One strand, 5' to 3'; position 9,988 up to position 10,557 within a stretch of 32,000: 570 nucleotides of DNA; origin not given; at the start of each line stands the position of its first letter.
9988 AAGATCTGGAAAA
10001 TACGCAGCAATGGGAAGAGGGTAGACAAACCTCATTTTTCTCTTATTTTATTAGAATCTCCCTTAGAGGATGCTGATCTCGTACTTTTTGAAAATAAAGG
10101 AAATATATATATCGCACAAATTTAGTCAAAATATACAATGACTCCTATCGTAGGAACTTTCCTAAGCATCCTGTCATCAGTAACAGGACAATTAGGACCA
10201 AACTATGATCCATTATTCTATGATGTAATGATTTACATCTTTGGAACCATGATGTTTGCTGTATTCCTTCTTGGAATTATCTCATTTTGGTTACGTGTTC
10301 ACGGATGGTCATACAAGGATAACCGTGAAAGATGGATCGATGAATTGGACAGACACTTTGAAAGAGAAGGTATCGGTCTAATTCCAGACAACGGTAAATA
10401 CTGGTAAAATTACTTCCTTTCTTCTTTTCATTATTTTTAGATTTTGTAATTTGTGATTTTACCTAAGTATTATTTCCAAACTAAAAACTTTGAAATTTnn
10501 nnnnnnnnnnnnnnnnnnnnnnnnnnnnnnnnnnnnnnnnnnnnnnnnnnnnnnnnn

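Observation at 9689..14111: Extended AMO neighbourhood: two small membrane ORFs beside amoB/amoC-amoX-amoA look like additional AMO subunits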

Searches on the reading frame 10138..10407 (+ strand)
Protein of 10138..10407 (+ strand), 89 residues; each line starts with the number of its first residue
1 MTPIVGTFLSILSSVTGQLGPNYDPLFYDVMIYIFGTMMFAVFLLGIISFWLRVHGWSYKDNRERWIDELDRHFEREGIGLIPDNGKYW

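Call 3: search_protein_families(library=pfam, proteins=[window:10138-10407:+], max_evalue=1)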
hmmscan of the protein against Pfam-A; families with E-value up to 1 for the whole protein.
window:10138-10407:+ (89 aa): 1 family
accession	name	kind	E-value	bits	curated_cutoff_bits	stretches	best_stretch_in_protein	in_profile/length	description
PF05545.16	FixQ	-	0.24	11.8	29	1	31-53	9-31/49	Cbb3-type cytochrome oxidase component FixQ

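Call 4: search_protein_families(library=ncbifam, proteins=[window:10138-10407:+], max_evalue=1)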
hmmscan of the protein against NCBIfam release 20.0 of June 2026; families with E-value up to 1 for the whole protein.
window:10138-10407:+ (89 aa): 1 family
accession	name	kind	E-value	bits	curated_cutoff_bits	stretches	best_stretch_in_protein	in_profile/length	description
TIGR00927.1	2A1904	subfamily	0.065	10.9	710.1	1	23-51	557-586/1209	K+-dependent Na+/Ca+ exchanger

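Call 8: search_solved_structures(query=window:10138-10407:+, max_evalue=1, show_alignments=2)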
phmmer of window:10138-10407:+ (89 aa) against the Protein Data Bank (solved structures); distinct sequences matched with E-value up to 1: 1.
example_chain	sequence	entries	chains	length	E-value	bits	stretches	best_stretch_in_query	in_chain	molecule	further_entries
5jjd_A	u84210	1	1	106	0.71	13.4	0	60-80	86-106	Collagen type IV alpha-3-binding protein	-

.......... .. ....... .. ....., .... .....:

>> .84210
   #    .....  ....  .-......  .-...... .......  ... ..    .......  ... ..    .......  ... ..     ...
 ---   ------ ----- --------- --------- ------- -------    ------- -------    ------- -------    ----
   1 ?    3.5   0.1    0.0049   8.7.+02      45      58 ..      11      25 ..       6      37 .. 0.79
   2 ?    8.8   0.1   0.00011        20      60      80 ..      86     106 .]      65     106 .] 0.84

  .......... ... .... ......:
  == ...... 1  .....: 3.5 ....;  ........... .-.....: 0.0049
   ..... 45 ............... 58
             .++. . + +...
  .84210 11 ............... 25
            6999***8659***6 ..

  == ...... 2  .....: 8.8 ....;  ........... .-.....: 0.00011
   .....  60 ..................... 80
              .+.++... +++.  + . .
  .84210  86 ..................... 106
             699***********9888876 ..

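Call 14: find_homologous_proteins(query=window:10138-10407:+)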
Query window:10138-10407:+ (89 aa): 153 proteins with E <= 0.001 among 153 candidates; the best 120 are listed.
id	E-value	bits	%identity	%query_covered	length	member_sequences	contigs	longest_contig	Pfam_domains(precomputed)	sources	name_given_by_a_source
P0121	1.5e-54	200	97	100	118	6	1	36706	-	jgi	-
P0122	7.9e-54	198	96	100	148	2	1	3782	-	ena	-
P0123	1.2e-53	197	94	100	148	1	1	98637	-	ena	-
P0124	2.8e-53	196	94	100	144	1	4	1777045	-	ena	-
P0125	9.0e-53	194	93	100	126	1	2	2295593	-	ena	-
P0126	1.1e-51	191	92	100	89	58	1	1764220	-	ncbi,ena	-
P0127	1.8e-51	190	90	100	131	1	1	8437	-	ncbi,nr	ncbi:MAG: hypothetical protein CM1200mP11_4080 [Nitrosopumilaceae archaeon]|nr:MAG: hypothetical pro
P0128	2.7e-51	190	92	100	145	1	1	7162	-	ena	-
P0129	7.9e-51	188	90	99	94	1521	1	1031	-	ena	-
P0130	7.4e-50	185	85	100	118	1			-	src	-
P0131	7.5e-50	185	87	100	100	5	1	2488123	-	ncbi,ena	-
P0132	1.1e-49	185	88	100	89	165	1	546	-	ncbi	-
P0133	1.2e-49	184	88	100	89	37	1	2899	-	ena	-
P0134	2.6e-49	183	87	100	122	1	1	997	-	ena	-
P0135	7.0e-49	182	87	100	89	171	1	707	-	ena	-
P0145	1.3e-44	168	79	100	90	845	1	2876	-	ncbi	-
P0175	1.8e-35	139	69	100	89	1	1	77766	-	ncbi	ncbi:MAG: hypothetical protein ACREBI_09865 [Nitrosotalea sp.]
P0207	1.2e-26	111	60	94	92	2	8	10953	-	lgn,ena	-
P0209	4.7e-26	109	59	90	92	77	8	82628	-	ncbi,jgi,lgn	jgi:hypothetical protein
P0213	3.7e-25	106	61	90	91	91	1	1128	-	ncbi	-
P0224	2.9e-24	103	57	100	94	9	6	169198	-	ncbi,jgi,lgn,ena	jgi:hypothetical protein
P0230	3.3e-23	100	53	93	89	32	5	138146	-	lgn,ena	-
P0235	1.2e-22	98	52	98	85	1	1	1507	-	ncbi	-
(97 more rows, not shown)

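Call 23: find_related_loci(query=A1, collection=genome_contigs, flank=10000)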
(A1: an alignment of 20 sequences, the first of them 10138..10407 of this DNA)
Query A1 (89 aa) in genome_contigs; peptide patterns used: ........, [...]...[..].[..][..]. (x = any residue, [..] = any of these).
599 stretches matched a pattern (row limit reached: there are more); 552 encode a relative of the query (tblastn E <= 1e-3); the best 80 are kept; 80 distinct loci.
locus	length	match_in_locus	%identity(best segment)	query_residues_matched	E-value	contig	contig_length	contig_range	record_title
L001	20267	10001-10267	98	1-89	2e-56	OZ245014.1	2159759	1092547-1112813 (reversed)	MAG: Nitrosarchaeum sp. isolate 6c44fd2d-09a9-4874-8e7b-1c6d34cb83b8 genome assembly, chromosome: 1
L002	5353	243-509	98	1-89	1e-56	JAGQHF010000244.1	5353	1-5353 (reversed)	MAG: Nitrosarchaeum sp. isolate HKST03 k127_3135934, whole genome shotgun sequence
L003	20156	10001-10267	98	1-89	6e-56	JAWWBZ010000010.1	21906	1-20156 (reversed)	MAG: Nitrosopumilaceae archaeon isolate HN16.bin.24 k141_69963_length_21906_cov_15.4484, whole genome shotgun sequence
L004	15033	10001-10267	96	1-89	6e-56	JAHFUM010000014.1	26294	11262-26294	MAG: Nitrosarchaeum sp. isolate nzgw8 NODE_1677_length_26295_cov_21.543669, whole genome shotgun sequence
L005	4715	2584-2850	98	1-89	3e-56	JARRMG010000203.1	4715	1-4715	MAG: Nitrosopumilaceae archaeon isolate Spart_092_MAG scaffold_2348, whole genome shotgun sequence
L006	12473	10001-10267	98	1-89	3e-56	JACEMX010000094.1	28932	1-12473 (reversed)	MAG: Candidatus Nitrosomaritimum aestuariumsis isolate S2bin1 contig_11, whole genome shotgun sequence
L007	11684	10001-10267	97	1-89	6e-56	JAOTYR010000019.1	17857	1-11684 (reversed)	MAG: Nitrosopumilus sp. isolate 21_Jan_SF_Bin51 21_Jan_SF_Bin51_scaffold_2004_c1, whole genome shotgun sequence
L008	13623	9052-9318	97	1-89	6e-56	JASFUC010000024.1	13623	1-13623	MAG: Nitrosopumilaceae archaeon isolate D1105M02metaG_Bin_188 D1105M02metaG_FD_scaffold_1087_c1, whole genome shotgun se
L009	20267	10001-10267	96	1-89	6e-56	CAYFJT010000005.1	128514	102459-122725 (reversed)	MAG TPA_asm: uncultured Nitrosopumilaceae archaeon isolate ERP019367_co1_134 genome assembly, contig: NODE_187_length_12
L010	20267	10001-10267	98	1-89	6e-56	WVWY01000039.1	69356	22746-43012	MAG: Candidatus Nitrosomaritimum khambatensis isolate ACK-C021 C_merged_R1_(paired)_contig_104327, whole genome shotgun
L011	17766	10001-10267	98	1-89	3e-56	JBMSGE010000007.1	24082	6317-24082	MAG: Nitrosopumilaceae archaeon isolate CJ_V2_S8_50percent_ser_metabat.9 NODE_472_length_24082_cov_13.866608, whole geno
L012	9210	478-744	97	1-89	6e-56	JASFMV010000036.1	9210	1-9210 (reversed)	MAG: Nitrosopumilaceae archaeon isolate D0817S02metaG_Bin_646 D0817S02metaG_FD_scaffold_1588_c1, whole genome shotgun se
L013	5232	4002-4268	98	1-89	3e-56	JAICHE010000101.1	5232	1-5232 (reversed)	MAG: Nitrososphaeraceae archaeon isolate F1_bin.41 k141_1862191_length_5232_cov_14.7336, whole genome shotgun sequence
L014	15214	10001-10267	97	1-89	4e-56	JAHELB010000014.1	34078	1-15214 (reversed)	MAG: Nitrosopumilaceae archaeon isolate Ww602 NODE_2678_length_34078_cov_9.937656, whole genome shotgun sequence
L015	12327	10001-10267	93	1-89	5e-56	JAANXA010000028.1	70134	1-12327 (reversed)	MAG: Nitrosopumilus sp. isolate SuakinDeep_MAG45_8 MAG458_28, whole genome shotgun sequence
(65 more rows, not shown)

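Call 26: find_encoding_contigs(protein=P0224, flank=6000, max_places=3)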
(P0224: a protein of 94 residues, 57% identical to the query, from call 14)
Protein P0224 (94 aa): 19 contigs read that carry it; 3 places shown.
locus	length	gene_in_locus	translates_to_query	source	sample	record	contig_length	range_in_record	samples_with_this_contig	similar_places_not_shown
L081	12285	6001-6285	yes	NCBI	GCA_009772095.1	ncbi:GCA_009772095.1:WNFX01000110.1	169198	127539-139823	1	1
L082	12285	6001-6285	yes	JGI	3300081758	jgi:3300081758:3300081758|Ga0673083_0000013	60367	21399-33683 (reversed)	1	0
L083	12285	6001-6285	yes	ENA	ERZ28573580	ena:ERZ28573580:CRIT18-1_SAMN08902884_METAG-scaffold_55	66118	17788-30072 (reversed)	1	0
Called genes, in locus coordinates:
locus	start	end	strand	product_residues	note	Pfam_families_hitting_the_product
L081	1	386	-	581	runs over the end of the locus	PF14716:HHH_8, PF14520:HHH_5 (faint), PF14792:DNA_pol_B_palm (weak), PF14791:DNA_pol_B_thumb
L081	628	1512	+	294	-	PF04055:Radical_SAM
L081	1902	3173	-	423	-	PF02403:Seryl_tRNA_N, PF00587:tRNA-synt_2b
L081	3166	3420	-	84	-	-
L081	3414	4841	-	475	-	PF21763:DHH_CID (weak)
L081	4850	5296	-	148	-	PF08069:Ribosomal_S13_N, PF00312:Ribosomal_S15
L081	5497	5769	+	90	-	-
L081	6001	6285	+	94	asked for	-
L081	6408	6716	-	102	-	PF01253:SUI1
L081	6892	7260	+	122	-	PF06677:Auto_anti-p27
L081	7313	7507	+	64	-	PF03911:Sec61_beta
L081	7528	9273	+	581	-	PF09843:DUF2070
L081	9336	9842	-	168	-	PF00731:AIRC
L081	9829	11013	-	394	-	PF22660:RS_preATP-grasp-like, PF02655:ATP-grasp_3, PF02222:ATP-grasp, PF02786:CPSase_L_D2 (weak), PF07478:Dala_Dala_lig_C (weak), PF17769:PurK_C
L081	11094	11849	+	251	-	PF00106:adh_short, PF01370:Epimerase (weak), PF02719:Polysacc_synt_2 (weak), PF08659:KR, PF13561:adh_short_C2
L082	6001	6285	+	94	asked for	-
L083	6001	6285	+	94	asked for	-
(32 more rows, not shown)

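Call 27: find_encoding_contigs(protein=P0230, flank=6000, max_places=3)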
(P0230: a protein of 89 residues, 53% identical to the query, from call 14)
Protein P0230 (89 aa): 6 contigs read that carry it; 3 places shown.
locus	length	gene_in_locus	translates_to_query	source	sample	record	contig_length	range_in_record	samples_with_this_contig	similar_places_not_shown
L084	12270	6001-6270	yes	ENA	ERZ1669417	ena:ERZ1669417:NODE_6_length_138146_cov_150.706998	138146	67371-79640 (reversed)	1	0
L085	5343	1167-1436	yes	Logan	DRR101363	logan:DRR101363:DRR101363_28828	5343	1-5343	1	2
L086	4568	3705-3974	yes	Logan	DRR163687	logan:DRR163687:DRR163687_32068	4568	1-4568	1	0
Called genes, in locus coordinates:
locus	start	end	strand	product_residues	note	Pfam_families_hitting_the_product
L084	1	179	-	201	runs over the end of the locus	PF05175:MTS, PF08241:Methyltransf_11 (weak), PF13649:Methyltransf_25 (weak)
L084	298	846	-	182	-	PF04919:DUF655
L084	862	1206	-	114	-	PF03874:RNA_pol_Rpb4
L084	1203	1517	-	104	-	PF01157:Ribosomal_L21e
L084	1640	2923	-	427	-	PF02403:Seryl_tRNA_N, PF00587:tRNA-synt_2b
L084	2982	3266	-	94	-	-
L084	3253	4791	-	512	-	PF01368:DHH, PF21763:DHH_CID, PF02272:DHHA1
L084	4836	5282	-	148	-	PF08069:Ribosomal_S13_N, PF00312:Ribosomal_S15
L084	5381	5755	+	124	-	-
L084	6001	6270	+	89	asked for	-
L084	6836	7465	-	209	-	PF04744:Monooxygenase_B (weak)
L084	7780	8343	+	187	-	PF04896:AmoC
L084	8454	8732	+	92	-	-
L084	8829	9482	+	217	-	PF12942:Archaeal_AmoA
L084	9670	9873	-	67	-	-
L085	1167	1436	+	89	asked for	-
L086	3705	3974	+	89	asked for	-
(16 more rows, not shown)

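Call 28: list_cluster_members(proteins=[P0224, P0209, P0213, P0230, P0235, P0207, P0126, P0132, P0145, P0131])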
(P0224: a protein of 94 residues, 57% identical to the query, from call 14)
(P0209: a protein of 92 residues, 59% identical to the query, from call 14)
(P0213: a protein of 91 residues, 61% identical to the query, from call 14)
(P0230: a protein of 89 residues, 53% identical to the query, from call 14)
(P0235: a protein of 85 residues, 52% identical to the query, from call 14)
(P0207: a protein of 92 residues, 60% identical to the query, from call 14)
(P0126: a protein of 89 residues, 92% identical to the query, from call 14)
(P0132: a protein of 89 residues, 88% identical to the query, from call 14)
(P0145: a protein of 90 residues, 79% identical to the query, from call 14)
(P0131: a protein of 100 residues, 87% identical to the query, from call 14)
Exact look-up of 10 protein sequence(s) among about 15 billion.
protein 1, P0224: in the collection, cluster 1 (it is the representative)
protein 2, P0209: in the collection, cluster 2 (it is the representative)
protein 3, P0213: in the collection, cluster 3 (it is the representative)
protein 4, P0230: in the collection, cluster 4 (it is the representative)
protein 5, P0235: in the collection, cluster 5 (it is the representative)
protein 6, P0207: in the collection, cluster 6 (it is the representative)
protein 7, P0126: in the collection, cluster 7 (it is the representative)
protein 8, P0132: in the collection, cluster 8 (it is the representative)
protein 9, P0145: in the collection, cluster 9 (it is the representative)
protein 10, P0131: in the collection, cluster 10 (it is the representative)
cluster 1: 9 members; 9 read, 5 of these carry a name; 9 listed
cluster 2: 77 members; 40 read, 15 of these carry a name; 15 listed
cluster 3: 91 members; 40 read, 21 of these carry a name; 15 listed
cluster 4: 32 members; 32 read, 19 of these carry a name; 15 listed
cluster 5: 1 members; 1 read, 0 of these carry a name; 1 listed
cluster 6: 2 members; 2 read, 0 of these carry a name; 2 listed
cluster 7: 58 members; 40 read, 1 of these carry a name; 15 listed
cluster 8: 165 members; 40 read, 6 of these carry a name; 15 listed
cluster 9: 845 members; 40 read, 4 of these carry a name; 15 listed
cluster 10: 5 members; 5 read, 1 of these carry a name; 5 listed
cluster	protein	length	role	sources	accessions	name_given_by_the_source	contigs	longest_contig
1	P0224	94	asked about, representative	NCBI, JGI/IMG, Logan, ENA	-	hypothetical protein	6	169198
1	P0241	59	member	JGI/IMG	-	hypothetical protein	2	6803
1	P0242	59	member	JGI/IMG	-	hypothetical protein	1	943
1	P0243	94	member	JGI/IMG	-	hypothetical protein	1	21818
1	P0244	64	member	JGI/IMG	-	hypothetical protein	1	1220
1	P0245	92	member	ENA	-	-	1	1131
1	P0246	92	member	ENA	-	-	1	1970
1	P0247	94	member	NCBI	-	-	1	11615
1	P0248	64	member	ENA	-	-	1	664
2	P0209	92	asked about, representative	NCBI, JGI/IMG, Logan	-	hypothetical protein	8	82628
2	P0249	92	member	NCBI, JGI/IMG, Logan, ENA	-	hypothetical protein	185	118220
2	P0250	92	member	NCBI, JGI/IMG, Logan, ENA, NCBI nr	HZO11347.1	MAG TPA: hypothetical protein VFB48_04445 [Nitrososphaeraceae archaeon] | hypothetical protein | hypothetical protein [Nitrososphaeraceae archaeon]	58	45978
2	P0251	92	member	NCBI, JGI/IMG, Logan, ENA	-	hypothetical protein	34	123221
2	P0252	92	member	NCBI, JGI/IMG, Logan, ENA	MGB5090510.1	MAG: hypothetical protein WBN72_06145 [Nitrososphaeraceae archaeon] | hypothetical protein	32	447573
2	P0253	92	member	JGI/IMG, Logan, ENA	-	hypothetical protein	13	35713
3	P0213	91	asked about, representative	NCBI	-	-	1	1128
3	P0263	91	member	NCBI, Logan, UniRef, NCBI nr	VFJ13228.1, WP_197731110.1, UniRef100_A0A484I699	hypothetical protein [Candidatus Nitrosocosmicus franklandus] | Uncharacterized protein n=1 Tax=Candidatus Nitrosocosmicus franklandianus TaxID=1798806 ...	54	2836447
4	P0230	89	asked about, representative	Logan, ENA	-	-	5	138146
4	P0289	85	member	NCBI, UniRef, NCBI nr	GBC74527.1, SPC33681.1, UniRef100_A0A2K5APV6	hypothetical protein HRbin05_00569 [archaeon HR05] | Uncharacterized protein n=2 Tax=Candidatus Nitrosocaldaceae TaxID=1968910 ...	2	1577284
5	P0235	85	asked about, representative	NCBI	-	-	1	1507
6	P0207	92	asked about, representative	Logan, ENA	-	-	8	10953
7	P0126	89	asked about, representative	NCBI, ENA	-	-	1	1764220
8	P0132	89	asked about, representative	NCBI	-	-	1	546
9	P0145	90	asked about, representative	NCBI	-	-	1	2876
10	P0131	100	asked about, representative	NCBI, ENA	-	-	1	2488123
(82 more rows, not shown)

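Call 77: search_protein_families(library=pfam, alignment_id=A1, max_evalue=1)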
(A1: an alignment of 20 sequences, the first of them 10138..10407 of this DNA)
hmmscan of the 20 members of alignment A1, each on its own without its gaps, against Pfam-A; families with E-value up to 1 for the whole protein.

A. member 1, window:10138-10407:+ (89 aa): 1 family
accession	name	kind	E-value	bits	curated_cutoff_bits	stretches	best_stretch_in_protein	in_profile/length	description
PF05545.16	FixQ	-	0.24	11.8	29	1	31-53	9-31/49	Cbb3-type cytochrome oxidase component FixQ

B. families by the number of members that match (of 20 scanned): 15 families
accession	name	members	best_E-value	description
PF05545.16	FixQ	14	0.0017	Cbb3-type cytochrome oxidase component FixQ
PF20902.2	CXCL16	8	0.0091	C-X-C motif chemokine 16 domain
PF01034.25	Syndecan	4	0.049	Syndecan domain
PF23996.1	DUF7314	4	0.061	Domain of unknown function (DUF7314)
PF07690.21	MFS_1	2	0.012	Major Facilitator Superfamily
PF03600.22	CitMHS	2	0.018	Citrate transporter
PF21314.2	TM_ErbB1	2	0.055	Epidermal growth factor receptor transmembrane-juxtamembrane segment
PF03239.20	FTR1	1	0.013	Iron permease FTR1 family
PF23471.1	Cap15_TM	1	0.017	Cap15, TM helices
PF14575.11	EphA2_TM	1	0.055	Ephrin type-A receptor 2 transmembrane domain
PF00344.25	SecY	1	0.092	SecY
PF04893.22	Yip1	1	0.1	Yip1 domain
PF25469.1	HTH_NWD1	1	0.23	NWD1-like, winged helix-turn-helix domain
PF11501.13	bCoV_NSP1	1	0.24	Betacoronavirus replicase NSP1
PF24095.1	DUF7378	1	0.26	Domain of unknown function (DUF7378)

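Call 82: find_encoding_contigs(protein=P0263, flank=4000, max_places=1)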
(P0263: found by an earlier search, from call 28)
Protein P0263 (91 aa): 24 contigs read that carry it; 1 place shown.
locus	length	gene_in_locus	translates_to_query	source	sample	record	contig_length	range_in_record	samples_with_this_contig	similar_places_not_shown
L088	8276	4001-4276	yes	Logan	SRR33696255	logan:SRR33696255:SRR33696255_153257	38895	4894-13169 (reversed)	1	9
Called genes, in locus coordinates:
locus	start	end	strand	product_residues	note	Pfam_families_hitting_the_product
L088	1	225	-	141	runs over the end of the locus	PF13240:Zn_Ribbon_1, PF13248:Zn_ribbon_3 (faint)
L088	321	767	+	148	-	PF08069:Ribosomal_S13_N, PF00312:Ribosomal_S15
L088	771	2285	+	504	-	-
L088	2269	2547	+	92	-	-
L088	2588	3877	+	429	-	PF02403:Seryl_tRNA_N, PF00587:tRNA-synt_2b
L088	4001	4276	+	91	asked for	-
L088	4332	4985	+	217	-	-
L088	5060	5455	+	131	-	-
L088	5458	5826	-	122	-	PF00127:Copper-bind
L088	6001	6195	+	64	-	-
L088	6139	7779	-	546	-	PF00033:Cytochrome_B, PF13631:Cytochrom_B_N_2, PF00032:Cytochrom_B_C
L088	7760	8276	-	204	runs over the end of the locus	-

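Call 83: find_encoding_contigs(protein=P0209, flank=4000, max_places=1)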
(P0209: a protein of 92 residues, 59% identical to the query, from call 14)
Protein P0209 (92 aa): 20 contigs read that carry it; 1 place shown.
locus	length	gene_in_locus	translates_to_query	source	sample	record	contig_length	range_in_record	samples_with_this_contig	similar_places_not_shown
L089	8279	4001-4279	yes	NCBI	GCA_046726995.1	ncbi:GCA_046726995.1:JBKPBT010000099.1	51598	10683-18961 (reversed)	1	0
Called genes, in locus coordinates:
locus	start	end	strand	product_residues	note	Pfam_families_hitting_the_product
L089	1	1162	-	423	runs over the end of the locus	PF02403:Seryl_tRNA_N, PF00587:tRNA-synt_2b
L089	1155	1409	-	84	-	-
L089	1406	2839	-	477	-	PF21763:DHH_CID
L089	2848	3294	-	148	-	PF08069:Ribosomal_S13_N, PF00312:Ribosomal_S15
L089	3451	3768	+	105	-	-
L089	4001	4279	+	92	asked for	-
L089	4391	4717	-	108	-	PF01253:SUI1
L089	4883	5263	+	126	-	PF06677:Auto_anti-p27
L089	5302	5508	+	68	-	PF03911:Sec61_beta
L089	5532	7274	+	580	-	PF09843:DUF2070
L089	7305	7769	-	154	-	PF00731:AIRC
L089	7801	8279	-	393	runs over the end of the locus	PF22660:RS_preATP-grasp-like, PF02655:ATP-grasp_3, PF02222:ATP-grasp, PF02786:CPSase_L_D2 (weak), PF17769:PurK_C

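Call 84: find_encoding_contigs(protein=P0175, flank=9000, max_places=1)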
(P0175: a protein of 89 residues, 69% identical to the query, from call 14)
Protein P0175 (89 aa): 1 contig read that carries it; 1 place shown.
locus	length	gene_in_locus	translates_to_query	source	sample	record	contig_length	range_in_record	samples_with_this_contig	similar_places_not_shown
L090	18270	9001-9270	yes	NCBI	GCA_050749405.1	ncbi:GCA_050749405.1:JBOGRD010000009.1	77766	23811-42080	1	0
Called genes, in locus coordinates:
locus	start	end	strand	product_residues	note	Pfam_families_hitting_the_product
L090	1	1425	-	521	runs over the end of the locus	PF00092:VWA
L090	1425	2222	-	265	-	PF20030:bpMoxR (weak), PF13173:AAA_14 (weak), PF00004:AAA (weak), PF07726:AAA_3, PF07728:AAA_5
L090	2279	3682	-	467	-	PF22578:GGR_cat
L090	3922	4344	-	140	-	PF01877:RNA_binding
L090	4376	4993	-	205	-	PF01015:Ribosomal_S3Ae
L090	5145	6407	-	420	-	PF02403:Seryl_tRNA_N, PF00587:tRNA-synt_2b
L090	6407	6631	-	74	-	-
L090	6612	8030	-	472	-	PF01368:DHH (weak), PF21763:DHH_CID, PF02272:DHHA1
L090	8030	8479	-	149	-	PF08069:Ribosomal_S13_N, PF00312:Ribosomal_S15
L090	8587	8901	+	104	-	-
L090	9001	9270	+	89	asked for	-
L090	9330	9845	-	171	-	-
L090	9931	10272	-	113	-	PF00543:P-II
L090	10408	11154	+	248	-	-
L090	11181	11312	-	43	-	-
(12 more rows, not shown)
